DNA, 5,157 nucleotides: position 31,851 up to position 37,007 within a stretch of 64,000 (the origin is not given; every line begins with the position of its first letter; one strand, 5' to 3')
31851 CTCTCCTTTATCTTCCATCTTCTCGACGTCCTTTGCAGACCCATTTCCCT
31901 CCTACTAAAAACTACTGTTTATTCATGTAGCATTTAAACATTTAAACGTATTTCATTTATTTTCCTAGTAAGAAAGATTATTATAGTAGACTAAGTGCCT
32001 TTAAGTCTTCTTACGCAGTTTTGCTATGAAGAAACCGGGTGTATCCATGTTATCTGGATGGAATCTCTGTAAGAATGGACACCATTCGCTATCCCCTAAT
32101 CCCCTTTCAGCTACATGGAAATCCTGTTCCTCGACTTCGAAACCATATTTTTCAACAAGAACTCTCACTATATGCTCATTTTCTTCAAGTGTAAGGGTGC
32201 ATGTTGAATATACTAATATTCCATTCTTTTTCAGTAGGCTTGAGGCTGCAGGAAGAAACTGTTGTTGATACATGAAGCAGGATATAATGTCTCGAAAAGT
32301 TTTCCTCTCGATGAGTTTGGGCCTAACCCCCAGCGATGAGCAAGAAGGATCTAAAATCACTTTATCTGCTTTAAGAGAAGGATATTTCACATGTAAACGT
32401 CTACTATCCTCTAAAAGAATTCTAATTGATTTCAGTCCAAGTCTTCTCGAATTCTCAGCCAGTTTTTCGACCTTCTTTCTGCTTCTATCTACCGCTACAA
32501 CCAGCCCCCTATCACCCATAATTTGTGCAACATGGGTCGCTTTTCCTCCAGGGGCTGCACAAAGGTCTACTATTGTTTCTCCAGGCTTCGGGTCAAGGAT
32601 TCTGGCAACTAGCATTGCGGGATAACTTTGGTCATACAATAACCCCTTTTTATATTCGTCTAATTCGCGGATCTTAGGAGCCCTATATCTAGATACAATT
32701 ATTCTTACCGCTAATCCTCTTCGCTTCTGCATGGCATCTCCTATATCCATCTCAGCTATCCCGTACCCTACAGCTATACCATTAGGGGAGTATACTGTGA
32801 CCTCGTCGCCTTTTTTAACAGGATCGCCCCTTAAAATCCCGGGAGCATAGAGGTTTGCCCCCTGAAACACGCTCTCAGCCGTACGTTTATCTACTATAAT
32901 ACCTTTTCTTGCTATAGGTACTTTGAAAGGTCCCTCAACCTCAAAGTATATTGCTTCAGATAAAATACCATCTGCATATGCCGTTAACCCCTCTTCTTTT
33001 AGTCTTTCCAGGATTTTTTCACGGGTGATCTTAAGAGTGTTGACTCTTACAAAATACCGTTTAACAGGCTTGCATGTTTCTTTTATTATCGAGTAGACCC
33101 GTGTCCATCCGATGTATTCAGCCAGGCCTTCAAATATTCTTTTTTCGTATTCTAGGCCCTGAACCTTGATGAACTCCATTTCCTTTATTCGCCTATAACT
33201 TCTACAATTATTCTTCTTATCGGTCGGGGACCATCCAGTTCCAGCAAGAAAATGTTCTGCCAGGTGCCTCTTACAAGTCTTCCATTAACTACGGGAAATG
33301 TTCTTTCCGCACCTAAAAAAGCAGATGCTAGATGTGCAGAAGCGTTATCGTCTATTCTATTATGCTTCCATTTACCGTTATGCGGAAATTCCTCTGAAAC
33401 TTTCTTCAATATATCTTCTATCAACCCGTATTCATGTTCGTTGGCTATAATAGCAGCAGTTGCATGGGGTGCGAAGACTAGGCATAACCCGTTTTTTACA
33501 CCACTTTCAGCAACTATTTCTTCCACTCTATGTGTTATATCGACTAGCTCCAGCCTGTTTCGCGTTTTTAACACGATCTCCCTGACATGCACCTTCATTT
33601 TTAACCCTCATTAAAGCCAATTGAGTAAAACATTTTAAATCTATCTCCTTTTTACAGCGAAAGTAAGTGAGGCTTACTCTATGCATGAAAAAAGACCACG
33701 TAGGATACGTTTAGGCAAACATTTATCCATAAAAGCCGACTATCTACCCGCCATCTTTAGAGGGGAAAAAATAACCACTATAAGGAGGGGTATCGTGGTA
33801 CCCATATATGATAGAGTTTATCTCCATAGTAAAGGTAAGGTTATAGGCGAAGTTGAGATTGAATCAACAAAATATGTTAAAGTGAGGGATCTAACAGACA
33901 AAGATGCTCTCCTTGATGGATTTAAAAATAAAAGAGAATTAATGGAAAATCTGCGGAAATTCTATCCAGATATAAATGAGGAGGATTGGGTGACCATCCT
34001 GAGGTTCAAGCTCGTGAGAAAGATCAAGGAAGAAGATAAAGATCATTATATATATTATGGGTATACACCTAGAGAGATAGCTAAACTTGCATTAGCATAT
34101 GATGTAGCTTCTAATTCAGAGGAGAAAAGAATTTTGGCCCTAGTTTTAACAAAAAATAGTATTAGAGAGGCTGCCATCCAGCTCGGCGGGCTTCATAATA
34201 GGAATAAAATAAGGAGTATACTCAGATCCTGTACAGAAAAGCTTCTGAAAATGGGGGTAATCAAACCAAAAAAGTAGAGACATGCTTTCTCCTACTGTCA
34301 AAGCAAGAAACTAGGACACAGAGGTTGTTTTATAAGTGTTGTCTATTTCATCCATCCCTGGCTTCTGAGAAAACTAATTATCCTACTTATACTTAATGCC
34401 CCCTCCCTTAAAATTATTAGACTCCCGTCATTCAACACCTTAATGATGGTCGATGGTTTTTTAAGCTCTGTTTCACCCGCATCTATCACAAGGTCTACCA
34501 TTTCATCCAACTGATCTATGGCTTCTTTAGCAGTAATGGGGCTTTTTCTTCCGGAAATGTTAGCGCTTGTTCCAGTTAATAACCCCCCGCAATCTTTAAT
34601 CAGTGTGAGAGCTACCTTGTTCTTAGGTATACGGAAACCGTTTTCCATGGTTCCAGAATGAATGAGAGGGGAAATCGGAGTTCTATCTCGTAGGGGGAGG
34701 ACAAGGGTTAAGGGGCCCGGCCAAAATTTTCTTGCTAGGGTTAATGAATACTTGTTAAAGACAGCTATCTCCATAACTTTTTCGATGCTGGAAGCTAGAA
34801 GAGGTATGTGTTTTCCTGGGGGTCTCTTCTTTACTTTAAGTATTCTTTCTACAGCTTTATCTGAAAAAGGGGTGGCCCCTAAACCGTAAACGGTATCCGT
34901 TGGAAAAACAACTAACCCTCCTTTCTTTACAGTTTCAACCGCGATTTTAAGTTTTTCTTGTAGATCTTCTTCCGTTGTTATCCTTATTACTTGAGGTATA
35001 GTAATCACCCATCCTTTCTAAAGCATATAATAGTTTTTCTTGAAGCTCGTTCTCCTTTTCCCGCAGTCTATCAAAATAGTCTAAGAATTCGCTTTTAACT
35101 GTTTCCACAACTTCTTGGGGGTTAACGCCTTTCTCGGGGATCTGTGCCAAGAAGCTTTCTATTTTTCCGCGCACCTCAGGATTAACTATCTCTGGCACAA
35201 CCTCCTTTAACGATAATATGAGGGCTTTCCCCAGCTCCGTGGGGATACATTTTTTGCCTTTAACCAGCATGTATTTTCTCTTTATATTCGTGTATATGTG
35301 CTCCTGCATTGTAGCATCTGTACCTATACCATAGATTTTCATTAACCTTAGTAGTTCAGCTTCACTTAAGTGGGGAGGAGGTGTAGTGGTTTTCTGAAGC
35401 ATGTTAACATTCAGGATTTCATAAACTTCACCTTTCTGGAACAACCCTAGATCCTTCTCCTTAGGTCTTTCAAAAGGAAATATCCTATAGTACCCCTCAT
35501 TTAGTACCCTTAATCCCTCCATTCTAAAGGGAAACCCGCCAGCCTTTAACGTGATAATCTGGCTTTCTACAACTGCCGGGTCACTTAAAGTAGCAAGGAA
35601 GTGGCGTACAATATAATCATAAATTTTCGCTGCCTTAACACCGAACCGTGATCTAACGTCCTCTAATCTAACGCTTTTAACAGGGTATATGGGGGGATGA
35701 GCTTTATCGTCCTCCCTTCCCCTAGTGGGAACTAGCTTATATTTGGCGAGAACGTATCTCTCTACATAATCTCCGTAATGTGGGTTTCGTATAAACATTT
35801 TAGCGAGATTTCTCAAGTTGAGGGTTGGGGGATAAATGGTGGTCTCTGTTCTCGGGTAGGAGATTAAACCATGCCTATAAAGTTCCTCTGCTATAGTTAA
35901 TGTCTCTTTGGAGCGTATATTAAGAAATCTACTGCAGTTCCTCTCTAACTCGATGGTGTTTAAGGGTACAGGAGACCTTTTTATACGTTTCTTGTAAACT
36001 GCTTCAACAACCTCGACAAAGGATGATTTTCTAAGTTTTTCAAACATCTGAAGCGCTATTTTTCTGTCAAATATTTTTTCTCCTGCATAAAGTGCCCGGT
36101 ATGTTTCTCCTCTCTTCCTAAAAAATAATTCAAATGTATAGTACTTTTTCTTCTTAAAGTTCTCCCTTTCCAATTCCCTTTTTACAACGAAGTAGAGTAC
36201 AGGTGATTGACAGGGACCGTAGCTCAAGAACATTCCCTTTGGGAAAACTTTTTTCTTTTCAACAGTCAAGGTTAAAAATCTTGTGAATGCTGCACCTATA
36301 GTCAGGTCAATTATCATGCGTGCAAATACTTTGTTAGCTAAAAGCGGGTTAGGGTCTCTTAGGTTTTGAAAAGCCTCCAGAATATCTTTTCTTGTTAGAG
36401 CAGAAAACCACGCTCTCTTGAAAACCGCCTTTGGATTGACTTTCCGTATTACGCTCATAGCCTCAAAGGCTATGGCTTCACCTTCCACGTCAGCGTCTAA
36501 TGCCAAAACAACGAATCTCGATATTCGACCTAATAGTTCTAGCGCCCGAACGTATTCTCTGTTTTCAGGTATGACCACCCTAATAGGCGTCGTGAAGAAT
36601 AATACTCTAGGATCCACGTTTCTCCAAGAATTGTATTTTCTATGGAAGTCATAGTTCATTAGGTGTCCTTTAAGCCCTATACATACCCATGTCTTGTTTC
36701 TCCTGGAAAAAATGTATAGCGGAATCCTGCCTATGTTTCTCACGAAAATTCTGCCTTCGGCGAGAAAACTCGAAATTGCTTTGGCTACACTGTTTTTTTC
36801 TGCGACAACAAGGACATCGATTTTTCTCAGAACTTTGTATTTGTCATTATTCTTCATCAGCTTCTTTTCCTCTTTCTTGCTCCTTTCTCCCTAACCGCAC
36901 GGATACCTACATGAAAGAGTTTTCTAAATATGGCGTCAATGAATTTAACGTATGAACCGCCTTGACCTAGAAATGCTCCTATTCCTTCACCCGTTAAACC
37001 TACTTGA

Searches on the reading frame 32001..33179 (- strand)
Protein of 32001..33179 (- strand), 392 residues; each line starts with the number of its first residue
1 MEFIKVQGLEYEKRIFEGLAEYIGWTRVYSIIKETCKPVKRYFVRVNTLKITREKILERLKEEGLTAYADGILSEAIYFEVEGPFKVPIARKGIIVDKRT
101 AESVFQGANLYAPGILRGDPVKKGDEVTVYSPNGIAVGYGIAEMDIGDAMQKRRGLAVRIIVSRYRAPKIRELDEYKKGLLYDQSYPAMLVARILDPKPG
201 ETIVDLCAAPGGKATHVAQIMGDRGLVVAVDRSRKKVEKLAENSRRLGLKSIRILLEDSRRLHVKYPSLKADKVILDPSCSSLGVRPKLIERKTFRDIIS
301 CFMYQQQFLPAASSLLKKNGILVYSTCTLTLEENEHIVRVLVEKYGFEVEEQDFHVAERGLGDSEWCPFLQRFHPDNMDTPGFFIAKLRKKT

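Call 14: search_protein_families(library=pfam, proteins=[window:32001-33179:-], max_evalue=0.001)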
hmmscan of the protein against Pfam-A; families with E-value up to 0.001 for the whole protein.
window:32001-33179:- (392 aa): 7 families
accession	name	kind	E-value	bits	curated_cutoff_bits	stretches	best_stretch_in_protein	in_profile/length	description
PF01189.24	Methyltr_RsmB-F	-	1.6e-45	155.7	27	1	193-389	2-199/199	16S rRNA methyltransferase RsmB/F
PF01472.26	PUA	-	1.3e-13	51.1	24.8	1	94-161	3-71/74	PUA domain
PF13847.12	Methyltransf_31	-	3.5e-11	43.4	27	1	198-340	2-124/145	Methyltransferase domain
PF22458.1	RsmF-B_ferredox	-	4.9e-07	30.2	27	1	43-82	31-70/74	Methyltr_RsmF/B-like, ferredoxin-like domain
PF01728.25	FtsJ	-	1.3e-06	28.9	24.1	1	195-338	19-149/181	FtsJ-like methyltransferase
PF21148.3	NSUN5_fdxn-like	-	0.00039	21.2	24.5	0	43-68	4-29/78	NOL1/NOP2/Sun domain family member 5, ferredoxin-like domain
PF01269.23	Fibrillarin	-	0.00075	19.2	27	0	198-246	70-118/227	Fibrillarin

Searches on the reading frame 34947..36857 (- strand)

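Call 45: search_protein_families(library=pfam, proteins=[window:34947-36857:-], max_evalue=0.0001)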
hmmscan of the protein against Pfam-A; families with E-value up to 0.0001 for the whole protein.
window:34947-36857:- (636 aa): 2 families
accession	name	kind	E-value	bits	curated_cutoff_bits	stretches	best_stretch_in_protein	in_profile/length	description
PF01131.25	Topoisom_bac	-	5.4e-106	355.5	35.1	1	171-584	4-410/411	DNA topoisomerase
PF01751.28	Toprim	-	1.9e-10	41.2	23.1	1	15-153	1-95/96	Toprim domain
